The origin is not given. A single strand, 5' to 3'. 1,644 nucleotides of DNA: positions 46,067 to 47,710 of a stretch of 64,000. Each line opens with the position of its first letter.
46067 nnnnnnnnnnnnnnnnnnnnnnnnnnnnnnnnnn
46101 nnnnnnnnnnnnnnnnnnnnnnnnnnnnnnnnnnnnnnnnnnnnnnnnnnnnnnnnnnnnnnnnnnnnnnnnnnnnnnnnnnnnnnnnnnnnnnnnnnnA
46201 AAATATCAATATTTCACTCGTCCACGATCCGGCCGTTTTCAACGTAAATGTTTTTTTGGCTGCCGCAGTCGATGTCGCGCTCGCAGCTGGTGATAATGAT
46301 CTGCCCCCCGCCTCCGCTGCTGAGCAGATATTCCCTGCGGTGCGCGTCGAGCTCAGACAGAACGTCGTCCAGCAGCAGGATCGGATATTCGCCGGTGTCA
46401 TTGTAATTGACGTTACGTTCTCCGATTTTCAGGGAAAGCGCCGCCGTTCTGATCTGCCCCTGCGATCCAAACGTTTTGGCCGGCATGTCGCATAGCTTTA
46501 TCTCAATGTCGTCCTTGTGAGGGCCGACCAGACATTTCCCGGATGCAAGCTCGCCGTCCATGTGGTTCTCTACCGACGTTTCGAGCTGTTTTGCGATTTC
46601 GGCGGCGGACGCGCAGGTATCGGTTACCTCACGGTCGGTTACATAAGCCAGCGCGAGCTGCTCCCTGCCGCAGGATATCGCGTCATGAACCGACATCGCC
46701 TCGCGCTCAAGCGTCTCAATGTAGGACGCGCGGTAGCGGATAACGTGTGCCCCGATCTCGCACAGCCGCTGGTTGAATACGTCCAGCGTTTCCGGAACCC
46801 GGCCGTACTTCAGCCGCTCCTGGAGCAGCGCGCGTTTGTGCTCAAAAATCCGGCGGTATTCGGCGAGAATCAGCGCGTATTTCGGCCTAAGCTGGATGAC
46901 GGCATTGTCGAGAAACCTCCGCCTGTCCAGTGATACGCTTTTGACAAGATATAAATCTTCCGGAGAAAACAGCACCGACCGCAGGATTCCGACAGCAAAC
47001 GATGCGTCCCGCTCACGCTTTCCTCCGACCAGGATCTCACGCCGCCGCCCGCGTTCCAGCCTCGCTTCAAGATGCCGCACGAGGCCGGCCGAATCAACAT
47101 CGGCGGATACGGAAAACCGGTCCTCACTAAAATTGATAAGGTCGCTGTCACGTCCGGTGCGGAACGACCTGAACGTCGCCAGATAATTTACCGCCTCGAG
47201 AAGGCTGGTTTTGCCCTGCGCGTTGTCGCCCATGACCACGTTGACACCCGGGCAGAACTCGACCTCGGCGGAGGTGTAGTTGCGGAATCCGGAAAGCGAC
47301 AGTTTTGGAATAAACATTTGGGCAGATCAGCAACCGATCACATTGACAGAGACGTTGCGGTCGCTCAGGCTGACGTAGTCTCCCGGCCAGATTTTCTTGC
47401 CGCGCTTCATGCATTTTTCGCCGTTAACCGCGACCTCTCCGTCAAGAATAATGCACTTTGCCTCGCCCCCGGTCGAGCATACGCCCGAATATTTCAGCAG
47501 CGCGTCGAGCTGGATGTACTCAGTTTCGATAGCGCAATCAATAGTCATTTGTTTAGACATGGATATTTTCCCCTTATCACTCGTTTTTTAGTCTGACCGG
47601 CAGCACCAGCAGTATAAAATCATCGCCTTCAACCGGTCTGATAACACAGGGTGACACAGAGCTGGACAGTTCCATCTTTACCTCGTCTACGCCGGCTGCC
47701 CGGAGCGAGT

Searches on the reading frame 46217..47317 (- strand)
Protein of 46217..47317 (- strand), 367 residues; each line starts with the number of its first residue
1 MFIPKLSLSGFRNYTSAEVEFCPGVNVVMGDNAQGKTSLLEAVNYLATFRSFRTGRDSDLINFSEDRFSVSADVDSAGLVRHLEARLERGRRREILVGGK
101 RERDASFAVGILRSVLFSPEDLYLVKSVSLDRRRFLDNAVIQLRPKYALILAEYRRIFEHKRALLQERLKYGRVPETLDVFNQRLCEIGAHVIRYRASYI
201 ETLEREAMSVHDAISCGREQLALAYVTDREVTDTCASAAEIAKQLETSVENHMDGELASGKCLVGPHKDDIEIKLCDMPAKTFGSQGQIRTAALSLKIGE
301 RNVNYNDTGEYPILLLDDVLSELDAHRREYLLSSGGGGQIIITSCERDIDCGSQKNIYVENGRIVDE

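Call 19: find_related_loci(query=window:46217-47317:-, collection=genome_contigs, flank=10000)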
Query window:46217-47317:- (367 aa) in genome_contigs; peptide patterns used: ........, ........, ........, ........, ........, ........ (x = any residue, [..] = any of these).
216 stretches matched a pattern; 131 encode a relative of the query (tblastn E <= 1e-3); the best 80 are kept; 80 distinct loci.
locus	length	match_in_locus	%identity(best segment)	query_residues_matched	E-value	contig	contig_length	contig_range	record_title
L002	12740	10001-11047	45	1-348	3e-90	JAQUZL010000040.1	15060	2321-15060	MAG: Oscillospiraceae bacterium isolate STD2_26 NODE_14840_length_15060_cov_4.397509_Sandtown_D2, whole genome shotgun s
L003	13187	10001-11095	42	1-364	3e-87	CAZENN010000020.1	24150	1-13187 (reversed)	MAG TPA_asm: uncultured Oscillospiraceae bacterium isolate SRP315200_co2_424 genome assembly, contig: NODE_1622_length_2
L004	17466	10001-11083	35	1-366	4e-71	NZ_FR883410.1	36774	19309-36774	Clostridium sp. CAG:221, whole genome shotgun sequence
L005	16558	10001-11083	35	1-366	7e-71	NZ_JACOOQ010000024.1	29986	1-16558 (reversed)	Clostridium lentum strain NSJ-42 M4_ctg024, whole genome shotgun sequence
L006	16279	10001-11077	35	1-364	2e-69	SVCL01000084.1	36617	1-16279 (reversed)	MAG: Clostridium sp. isolate SIG253 k141_309332, whole genome shotgun sequence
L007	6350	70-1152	34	1-366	2e-69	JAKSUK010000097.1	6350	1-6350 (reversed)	MAG: Clostridium sp. isolate Horse_feces331 MAG331_97, whole genome shotgun sequence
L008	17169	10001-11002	35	1-343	1e-68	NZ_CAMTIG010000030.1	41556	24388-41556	MAG: uncultured Clostridium sp. isolate ERR5094897_bin.2_metaWRAP_v1.3_MAG ERZ14207110.123, whole genome shotgun sequenc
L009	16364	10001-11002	36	1-343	3e-67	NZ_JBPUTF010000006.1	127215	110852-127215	Clostridium sp. LP20 spades_K_17_127_6, whole genome shotgun sequence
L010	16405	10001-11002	36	1-343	6e-67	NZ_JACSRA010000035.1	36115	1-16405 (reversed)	Clostridium cibarium strain Sa3CVN1 NODE_35_length_36115_cov_61.442699, whole genome shotgun sequence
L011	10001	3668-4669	35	1-343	6e-67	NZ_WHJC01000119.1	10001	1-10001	Clostridium tarantellae strain DSM 3997 contig119, whole genome shotgun sequence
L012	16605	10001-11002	35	1-343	8e-67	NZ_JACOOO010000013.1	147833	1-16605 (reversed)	Clostridium hominis strain NSJ-6 CP1_SP_D3_30_ctg015, whole genome shotgun sequence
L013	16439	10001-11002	36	1-343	3e-66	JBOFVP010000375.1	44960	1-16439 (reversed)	MAG: Clostridium sp. isolate WFFMC_MAG_575 k139_11485_flag=0_multi=15.6495_len=44960, whole genome shotgun sequence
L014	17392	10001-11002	36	1-343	3e-66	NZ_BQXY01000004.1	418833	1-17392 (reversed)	Clostridium folliculivorans strain D1-1 sequence04, whole genome shotgun sequence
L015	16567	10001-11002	35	1-343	3e-66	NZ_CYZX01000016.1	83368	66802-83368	Clostridium disporicum strain 2789STDY5834856, whole genome shotgun sequence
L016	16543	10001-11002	35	1-343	4e-66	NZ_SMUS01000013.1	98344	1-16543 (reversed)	Clostridium cuniculi strain 1 CLCU001.0001.d01_CNTG00013, whole genome shotgun sequence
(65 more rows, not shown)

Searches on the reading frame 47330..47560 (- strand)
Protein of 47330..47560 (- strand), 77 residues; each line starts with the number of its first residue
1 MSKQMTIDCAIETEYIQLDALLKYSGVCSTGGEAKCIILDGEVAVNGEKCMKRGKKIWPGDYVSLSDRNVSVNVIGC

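Call 6: search_protein_families(library=ncbifam, proteins=[window:47330-47560:-], max_evalue=1)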
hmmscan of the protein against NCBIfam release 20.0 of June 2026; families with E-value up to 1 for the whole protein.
window:47330-47560:- (77 aa): 5 families
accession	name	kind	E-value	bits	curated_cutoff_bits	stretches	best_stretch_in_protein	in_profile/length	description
TIGR02988.1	YaaA_near_RecF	hypoth_equivalog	1.4e-20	73.2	84.75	1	10-66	3-59/60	S4 domain-containing protein YaaA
NF008561.0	PRK11507.1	equivalog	4.2e-07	29.7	95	1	16-72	12-68/70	ribosome-associated protein YbcJ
TIGR00478.1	tly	subfamily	0.0015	17.9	185.8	1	17-69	1-53/228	TlyA family rRNA (cytidine-2'-O)-methyltransferase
TIGR01017.1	rpsD_bact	equivalog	0.0017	18.2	177.2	1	17-74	91-148/200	30S ribosomal protein S4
NF003717.0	PRK05327.1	equivalog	0.0082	16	116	1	17-74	93-150/202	30S ribosomal protein S4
